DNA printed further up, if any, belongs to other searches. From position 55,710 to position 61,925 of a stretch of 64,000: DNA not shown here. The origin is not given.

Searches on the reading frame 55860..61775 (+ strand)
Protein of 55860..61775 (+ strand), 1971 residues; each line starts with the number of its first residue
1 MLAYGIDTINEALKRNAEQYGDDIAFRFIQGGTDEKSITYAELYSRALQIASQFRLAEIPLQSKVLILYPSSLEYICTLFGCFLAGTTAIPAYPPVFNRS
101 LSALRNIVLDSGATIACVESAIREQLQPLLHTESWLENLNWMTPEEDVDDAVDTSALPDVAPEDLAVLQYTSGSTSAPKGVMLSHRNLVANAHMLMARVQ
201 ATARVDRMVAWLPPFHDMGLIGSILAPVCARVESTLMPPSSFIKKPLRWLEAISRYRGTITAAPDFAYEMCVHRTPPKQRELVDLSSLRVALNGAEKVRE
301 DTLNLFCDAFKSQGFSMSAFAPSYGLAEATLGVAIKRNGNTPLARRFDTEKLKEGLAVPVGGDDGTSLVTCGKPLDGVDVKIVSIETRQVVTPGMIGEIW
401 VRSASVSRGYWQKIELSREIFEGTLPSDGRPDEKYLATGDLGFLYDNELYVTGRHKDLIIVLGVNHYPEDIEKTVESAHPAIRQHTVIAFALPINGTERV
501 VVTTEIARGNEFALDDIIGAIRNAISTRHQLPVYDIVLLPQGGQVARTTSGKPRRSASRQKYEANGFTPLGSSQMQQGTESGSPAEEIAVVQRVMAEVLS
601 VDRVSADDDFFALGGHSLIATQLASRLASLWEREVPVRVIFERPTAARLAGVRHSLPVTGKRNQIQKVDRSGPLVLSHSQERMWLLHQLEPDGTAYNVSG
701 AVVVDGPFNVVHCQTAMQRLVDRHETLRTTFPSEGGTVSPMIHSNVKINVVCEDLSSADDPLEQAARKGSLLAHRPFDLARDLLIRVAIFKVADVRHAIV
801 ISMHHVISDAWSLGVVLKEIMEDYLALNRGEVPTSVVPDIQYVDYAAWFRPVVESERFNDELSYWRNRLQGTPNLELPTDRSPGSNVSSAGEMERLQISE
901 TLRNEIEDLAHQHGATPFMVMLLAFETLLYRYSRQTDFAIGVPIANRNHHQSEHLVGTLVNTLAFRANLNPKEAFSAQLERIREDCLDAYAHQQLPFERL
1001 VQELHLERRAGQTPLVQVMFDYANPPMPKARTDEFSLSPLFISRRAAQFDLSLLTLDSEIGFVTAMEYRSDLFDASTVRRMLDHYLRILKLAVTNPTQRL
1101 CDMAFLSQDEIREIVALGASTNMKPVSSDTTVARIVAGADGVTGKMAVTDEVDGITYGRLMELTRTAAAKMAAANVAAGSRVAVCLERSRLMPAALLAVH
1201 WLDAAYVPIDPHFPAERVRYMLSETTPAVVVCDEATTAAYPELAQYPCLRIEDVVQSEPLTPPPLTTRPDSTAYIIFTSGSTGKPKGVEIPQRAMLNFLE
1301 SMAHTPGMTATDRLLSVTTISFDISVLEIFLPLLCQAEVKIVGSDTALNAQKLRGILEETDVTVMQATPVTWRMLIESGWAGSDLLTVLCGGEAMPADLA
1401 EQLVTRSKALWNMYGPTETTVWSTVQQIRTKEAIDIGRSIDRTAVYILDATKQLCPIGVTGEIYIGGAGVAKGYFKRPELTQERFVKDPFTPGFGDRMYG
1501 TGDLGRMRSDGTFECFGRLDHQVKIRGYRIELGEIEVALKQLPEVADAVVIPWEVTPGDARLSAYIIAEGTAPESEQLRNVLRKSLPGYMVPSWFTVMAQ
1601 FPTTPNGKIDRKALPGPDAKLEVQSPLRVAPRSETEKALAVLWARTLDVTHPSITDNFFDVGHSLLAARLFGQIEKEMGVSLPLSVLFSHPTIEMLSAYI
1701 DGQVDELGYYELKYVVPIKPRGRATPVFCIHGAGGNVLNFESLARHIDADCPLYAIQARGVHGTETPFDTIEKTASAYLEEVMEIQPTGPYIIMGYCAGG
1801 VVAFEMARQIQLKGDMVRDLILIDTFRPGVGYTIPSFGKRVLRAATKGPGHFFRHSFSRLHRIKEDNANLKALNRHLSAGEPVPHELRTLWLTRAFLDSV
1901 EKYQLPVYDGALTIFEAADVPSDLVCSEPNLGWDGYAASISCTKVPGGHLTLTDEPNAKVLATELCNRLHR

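Call 82: search_protein_families(library=pfam, proteins=[window:55860-61775:+], max_evalue=0.001)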
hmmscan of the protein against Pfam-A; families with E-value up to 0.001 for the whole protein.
window:55860-61775:+ (1971 aa): 8 families
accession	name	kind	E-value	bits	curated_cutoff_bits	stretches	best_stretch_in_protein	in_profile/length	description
PF00501.34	AMP-binding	-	1.6e-145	485.1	29.9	2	1144-1475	10-384/384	AMP-binding enzyme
PF00668.25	Condensation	-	3.9e-100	336.1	30.6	1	675-1114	6-455/456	Condensation domain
PF00975.26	Thioesterase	-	7.7e-28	98.7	26.4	1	1726-1829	2-106/226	Thioesterase domain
PF00550.31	PP-binding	-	7.1e-25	87.5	20.8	2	1638-1700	2-67/67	Phosphopantetheine attachment site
PF23024.1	AMP-dom_DIP2-like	-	1.3e-10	41.7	27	1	457-563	2-101/110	Disco-interacting protein 2-like, AMP domain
PF13193.12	AMP-binding_C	-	9e-09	36.6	24.5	1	1534-1608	1-76/76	AMP-binding enzyme C-terminal domain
PF12697.13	Abhydrolase_6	-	1.3e-08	36.2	26.3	1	1727-1961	1-215/217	Alpha/beta hydrolase family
PF00561.26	Abhydrolase_1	-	1.1e-07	32.3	25.8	1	1726-1828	2-114/245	alpha/beta hydrolase fold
